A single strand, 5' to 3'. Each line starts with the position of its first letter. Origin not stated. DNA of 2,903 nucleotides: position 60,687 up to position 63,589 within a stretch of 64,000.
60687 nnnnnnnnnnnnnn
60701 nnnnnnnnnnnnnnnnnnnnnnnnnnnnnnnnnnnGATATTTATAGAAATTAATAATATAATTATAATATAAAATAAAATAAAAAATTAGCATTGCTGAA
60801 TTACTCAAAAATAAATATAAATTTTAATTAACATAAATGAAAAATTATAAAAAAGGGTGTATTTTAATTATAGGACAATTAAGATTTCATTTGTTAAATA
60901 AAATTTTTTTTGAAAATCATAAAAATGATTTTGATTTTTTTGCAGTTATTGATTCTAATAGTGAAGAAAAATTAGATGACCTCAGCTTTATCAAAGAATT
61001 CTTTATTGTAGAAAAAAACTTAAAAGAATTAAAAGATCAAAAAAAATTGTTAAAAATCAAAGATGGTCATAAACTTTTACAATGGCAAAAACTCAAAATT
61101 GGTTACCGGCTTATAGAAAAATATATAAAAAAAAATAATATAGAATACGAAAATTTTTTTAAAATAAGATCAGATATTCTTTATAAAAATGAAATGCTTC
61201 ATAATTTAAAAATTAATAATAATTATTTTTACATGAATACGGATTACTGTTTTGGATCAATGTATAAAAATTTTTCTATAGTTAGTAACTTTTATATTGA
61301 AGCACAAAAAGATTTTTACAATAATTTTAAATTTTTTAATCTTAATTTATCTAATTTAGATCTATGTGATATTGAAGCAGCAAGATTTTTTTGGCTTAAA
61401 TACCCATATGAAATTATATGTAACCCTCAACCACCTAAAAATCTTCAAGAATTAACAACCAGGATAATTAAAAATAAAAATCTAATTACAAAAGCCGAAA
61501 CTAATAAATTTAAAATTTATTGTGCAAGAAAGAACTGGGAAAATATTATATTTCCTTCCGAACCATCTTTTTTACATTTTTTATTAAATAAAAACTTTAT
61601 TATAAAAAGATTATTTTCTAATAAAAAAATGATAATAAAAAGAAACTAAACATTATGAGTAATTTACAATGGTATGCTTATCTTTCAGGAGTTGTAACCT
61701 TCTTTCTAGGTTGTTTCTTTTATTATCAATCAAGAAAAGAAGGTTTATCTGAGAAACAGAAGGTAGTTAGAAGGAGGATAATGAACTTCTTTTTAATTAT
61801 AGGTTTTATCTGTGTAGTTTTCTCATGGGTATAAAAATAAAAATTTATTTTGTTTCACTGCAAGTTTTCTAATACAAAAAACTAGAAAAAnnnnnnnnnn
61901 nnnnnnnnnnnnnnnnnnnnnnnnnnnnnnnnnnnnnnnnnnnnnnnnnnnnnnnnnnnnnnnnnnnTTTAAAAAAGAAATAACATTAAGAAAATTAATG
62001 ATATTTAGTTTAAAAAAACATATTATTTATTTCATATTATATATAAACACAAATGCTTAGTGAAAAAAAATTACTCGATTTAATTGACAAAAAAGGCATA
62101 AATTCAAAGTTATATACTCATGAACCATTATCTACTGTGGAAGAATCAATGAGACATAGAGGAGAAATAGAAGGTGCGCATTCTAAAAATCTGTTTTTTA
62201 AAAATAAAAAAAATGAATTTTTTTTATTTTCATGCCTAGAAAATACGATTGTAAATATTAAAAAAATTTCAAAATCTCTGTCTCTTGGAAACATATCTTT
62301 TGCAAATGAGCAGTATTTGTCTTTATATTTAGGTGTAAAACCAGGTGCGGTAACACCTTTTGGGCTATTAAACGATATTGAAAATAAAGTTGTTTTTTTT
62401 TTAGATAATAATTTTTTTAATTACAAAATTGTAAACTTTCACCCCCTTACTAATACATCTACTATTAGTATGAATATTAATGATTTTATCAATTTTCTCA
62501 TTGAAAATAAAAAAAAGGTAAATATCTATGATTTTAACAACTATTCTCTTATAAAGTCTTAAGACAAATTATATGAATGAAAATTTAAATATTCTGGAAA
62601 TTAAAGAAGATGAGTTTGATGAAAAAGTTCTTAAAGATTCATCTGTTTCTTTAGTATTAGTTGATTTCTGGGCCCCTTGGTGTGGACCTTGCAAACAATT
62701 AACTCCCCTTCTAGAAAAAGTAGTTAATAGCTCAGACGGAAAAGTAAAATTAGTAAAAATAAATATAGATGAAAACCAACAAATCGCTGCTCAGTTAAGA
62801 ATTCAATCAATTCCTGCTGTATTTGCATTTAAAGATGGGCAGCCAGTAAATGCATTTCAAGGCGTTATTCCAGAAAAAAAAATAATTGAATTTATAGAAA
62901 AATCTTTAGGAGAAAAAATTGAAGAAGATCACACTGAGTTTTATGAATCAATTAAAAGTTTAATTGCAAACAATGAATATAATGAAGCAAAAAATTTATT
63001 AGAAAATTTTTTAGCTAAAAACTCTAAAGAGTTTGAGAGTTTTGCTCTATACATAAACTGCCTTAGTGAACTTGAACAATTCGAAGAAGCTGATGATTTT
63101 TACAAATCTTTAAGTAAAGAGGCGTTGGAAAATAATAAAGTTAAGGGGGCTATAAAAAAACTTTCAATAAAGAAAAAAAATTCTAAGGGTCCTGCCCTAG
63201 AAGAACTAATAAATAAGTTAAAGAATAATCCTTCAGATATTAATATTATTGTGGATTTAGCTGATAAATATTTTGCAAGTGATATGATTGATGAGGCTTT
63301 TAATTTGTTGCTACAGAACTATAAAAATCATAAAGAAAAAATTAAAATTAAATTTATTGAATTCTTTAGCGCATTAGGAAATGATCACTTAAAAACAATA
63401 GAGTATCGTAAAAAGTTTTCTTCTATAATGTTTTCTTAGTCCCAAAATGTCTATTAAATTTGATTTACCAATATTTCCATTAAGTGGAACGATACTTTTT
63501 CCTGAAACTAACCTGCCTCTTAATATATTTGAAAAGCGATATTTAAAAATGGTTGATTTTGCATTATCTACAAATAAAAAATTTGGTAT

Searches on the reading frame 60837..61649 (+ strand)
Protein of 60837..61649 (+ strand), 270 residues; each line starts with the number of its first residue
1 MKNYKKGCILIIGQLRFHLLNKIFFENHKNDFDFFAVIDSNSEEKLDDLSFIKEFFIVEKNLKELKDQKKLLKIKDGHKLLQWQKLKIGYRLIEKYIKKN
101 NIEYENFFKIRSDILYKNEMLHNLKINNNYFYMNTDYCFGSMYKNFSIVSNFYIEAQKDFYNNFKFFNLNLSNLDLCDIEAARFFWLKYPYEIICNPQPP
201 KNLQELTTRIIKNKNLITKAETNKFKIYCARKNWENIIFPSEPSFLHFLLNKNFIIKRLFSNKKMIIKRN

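Call 3: search_protein_families(library=pfam, proteins=[window:60837-61649:+], max_evalue=0.01)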
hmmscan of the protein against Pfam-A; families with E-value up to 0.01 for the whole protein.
window:60837-61649:+ (270 aa): 0 families

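Call 4: search_protein_families(library=ncbifam, proteins=[window:60837-61649:+], max_evalue=0.01)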
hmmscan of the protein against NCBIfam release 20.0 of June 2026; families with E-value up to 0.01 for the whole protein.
window:60837-61649:+ (270 aa): 0 families

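Call 52: search_protein_families(library=phrogs, proteins=[window:60837-61649:+], max_evalue=0.001)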
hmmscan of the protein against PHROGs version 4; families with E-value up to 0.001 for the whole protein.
window:60837-61649:+ (270 aa): 0 families

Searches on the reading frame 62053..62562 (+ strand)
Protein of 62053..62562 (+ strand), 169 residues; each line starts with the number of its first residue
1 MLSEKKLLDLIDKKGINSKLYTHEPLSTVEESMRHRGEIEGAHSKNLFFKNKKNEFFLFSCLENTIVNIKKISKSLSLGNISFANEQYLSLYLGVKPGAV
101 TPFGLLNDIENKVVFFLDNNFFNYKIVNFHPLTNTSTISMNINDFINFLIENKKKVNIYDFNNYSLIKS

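Call 14: search_protein_families(library=pfam, proteins=[window:62053-62562:+], max_evalue=0.01)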
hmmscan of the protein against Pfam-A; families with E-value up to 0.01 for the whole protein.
window:62053-62562:+ (169 aa): 1 family
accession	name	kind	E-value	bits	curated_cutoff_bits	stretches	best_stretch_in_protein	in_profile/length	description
PF04073.20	tRNA_edit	-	1.7e-26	93.2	25.5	1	23-148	1-123/123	Aminoacyl-tRNA editing domain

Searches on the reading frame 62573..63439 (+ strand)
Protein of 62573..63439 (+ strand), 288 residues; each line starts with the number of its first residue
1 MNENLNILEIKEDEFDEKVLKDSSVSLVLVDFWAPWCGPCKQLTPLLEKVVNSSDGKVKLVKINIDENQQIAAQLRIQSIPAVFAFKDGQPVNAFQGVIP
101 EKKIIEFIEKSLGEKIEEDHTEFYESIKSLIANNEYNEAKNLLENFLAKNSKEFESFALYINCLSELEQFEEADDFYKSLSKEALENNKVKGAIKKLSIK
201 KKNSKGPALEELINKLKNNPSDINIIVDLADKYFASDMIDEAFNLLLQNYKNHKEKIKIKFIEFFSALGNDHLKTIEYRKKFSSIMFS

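Call 14: search_protein_families(library=pfam, proteins=[window:62573-63439:+], max_evalue=0.01)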
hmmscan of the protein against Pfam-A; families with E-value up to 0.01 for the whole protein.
window:62573-63439:+ (288 aa): 12 families
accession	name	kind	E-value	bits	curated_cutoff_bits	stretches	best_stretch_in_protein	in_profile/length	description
PF00085.26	Thioredoxin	-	2.8e-29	101.6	23.5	1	7-110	2-103/103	Thioredoxin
PF14561.12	TPR_20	-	4.4e-16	59.4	25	1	204-287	3-90/90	Tetratricopeptide repeat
PF14559.12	TPR_19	-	3.8e-09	37.2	25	1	130-196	1-67/68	Tetratricopeptide repeat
PF13905.12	Thioredoxin_8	-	5.1e-08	33.6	27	1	27-70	3-48/94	Thioredoxin-like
PF13098.12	Thioredoxin_2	-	5.2e-07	30.4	27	1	28-106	8-102/104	Thioredoxin-like domain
PF04756.19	OST3_OST6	-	5e-05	23.3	27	1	36-118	45-144/294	OST3 / OST6 family, transporter family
PF13192.12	Thioredoxin_3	-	0.00013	22.4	24.8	1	35-105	8-71/76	Thioredoxin domain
PF12895.13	ANAPC3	-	0.00035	21.2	27.2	1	109-177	13-79/82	Anaphase-promoting complex, cyclosome, subunit 3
PF13728.12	TraF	-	0.00043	20.6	23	1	13-99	117-214/224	F plasmid transfer operon protein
PF14595.12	Thioredoxin_9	-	0.00064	20.1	25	1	22-89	38-107/129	Thioredoxin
PF08534.16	Redoxin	-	0.00067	19.9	26.6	1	28-72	31-78/148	Redoxin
PF05768.20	Glrx-like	-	0.0039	17.9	26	0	35-97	8-57/77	Glutaredoxin-like domain (DUF836)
